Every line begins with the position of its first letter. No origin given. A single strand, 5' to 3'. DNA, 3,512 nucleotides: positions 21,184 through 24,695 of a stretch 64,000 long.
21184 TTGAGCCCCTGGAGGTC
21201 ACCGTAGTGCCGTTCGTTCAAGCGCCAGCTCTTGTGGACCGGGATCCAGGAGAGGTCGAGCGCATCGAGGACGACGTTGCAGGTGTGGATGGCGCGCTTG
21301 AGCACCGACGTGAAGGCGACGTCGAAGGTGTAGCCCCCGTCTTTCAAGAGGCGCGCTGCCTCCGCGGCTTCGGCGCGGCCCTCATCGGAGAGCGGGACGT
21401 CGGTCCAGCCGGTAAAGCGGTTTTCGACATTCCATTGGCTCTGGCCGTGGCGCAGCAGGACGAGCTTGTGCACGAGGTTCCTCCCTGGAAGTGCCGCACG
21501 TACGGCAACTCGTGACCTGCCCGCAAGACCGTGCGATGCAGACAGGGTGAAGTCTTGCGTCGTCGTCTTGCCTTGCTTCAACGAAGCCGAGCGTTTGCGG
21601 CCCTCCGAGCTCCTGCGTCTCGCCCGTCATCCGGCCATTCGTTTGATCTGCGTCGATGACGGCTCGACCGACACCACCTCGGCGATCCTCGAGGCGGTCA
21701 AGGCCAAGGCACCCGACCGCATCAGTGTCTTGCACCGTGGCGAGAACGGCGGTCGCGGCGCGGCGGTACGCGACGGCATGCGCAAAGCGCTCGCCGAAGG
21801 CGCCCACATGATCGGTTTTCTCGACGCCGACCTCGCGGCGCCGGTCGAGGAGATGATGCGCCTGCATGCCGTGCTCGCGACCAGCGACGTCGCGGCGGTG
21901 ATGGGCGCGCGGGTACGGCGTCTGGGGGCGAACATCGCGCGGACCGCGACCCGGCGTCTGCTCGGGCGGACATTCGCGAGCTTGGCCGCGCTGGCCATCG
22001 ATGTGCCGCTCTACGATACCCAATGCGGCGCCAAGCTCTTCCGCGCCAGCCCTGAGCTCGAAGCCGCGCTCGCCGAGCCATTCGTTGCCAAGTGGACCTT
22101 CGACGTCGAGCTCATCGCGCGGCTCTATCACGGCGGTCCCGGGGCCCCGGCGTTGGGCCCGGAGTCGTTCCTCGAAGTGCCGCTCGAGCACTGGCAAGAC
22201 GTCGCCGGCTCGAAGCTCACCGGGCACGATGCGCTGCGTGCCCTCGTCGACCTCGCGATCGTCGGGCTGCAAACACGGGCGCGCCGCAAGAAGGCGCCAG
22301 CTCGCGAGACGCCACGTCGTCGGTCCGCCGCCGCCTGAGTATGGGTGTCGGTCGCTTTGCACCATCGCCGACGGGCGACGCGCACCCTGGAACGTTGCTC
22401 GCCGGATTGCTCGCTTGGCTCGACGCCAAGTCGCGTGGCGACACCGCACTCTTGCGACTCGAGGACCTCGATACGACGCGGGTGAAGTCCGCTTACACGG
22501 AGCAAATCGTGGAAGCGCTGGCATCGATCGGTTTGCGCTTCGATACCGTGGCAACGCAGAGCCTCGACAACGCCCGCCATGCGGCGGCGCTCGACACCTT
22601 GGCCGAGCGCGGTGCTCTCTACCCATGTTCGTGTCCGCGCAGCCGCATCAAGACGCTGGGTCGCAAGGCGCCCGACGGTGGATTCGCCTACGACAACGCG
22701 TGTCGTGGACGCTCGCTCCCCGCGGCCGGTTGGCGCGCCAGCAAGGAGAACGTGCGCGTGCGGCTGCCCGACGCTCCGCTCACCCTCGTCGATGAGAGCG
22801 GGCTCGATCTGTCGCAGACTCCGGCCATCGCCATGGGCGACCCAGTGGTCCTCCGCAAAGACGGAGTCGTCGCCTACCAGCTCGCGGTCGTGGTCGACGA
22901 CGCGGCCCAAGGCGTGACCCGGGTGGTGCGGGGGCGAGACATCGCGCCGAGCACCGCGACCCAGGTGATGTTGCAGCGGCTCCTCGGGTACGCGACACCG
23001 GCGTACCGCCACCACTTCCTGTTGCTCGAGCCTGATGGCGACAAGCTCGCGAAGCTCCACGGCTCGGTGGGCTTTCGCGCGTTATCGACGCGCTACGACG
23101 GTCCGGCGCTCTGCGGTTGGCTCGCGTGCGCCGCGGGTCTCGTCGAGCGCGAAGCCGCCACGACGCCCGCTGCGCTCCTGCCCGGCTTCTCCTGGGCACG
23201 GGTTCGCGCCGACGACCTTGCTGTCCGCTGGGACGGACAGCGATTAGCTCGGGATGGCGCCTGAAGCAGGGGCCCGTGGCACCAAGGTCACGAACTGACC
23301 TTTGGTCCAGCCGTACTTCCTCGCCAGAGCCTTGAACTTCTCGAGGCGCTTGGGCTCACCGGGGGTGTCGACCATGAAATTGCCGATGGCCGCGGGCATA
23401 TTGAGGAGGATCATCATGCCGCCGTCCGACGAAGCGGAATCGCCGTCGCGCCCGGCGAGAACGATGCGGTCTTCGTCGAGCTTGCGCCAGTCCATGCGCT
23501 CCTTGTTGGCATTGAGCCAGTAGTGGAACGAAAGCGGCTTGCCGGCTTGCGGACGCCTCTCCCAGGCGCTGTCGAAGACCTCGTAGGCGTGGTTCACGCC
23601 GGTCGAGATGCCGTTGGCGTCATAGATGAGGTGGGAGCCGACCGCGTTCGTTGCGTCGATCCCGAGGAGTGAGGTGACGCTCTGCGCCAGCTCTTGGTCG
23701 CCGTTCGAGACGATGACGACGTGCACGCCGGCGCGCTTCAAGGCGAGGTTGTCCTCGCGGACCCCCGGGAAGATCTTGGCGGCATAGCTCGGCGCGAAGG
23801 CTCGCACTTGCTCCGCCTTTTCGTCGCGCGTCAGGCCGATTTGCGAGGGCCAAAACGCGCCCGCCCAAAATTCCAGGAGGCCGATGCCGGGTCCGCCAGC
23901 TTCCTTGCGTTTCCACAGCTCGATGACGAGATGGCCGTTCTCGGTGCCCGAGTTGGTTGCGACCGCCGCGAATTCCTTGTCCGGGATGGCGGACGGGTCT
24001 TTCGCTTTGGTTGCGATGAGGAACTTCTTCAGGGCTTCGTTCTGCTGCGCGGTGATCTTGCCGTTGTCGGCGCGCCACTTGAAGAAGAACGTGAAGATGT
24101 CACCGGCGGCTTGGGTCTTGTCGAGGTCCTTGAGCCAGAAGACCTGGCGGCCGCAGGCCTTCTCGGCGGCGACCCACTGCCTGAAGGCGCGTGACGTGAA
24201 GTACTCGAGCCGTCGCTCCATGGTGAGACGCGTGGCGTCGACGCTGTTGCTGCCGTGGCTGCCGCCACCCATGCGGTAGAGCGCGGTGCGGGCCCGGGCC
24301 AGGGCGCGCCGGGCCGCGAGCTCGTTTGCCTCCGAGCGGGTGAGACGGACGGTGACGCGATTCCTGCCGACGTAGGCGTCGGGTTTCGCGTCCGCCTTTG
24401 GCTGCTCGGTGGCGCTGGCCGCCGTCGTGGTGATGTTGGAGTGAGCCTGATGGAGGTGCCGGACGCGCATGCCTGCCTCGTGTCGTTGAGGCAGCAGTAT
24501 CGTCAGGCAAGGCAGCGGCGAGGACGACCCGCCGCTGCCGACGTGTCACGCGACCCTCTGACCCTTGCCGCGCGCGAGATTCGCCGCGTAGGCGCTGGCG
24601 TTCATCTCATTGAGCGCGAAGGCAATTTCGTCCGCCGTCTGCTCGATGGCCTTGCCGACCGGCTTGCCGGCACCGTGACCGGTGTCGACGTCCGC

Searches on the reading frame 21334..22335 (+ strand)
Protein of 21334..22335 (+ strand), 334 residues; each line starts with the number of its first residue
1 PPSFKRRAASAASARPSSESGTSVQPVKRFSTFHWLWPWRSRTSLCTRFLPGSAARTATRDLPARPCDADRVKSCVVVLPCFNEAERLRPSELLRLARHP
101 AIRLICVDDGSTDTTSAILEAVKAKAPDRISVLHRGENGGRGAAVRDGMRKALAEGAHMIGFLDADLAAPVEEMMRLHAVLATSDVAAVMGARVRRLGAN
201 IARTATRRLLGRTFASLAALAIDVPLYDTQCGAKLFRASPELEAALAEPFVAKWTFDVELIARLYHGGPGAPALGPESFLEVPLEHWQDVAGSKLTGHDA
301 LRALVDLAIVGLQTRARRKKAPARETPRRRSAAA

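Call 63: search_protein_families(library=pfam, proteins=[window:21334-22335:+], max_evalue=0.001)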
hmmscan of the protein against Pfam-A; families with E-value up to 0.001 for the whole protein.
window:21334-22335:+ (334 aa): 2 families
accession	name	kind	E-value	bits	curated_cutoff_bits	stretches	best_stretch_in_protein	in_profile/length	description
PF00535.33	Glycos_transf_2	-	9.3e-21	74.9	23.3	1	77-237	2-160/168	Glycosyl transferase family 2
PF13641.12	Glyco_tranf_2_3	-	5e-08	33.7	27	1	75-212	3-142/230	Glycosyltransferase like family 2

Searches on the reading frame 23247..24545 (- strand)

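Call 63: search_protein_families(library=pfam, proteins=[window:23247-24545:-], max_evalue=0.001)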
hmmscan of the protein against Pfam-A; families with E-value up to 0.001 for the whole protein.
window:23247-24545:- (433 aa): 1 family
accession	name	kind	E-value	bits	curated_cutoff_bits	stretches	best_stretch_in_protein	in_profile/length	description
PF12710.13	HAD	-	2.8e-05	25.1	27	1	237-324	64-151/189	haloacid dehalogenase-like hydrolase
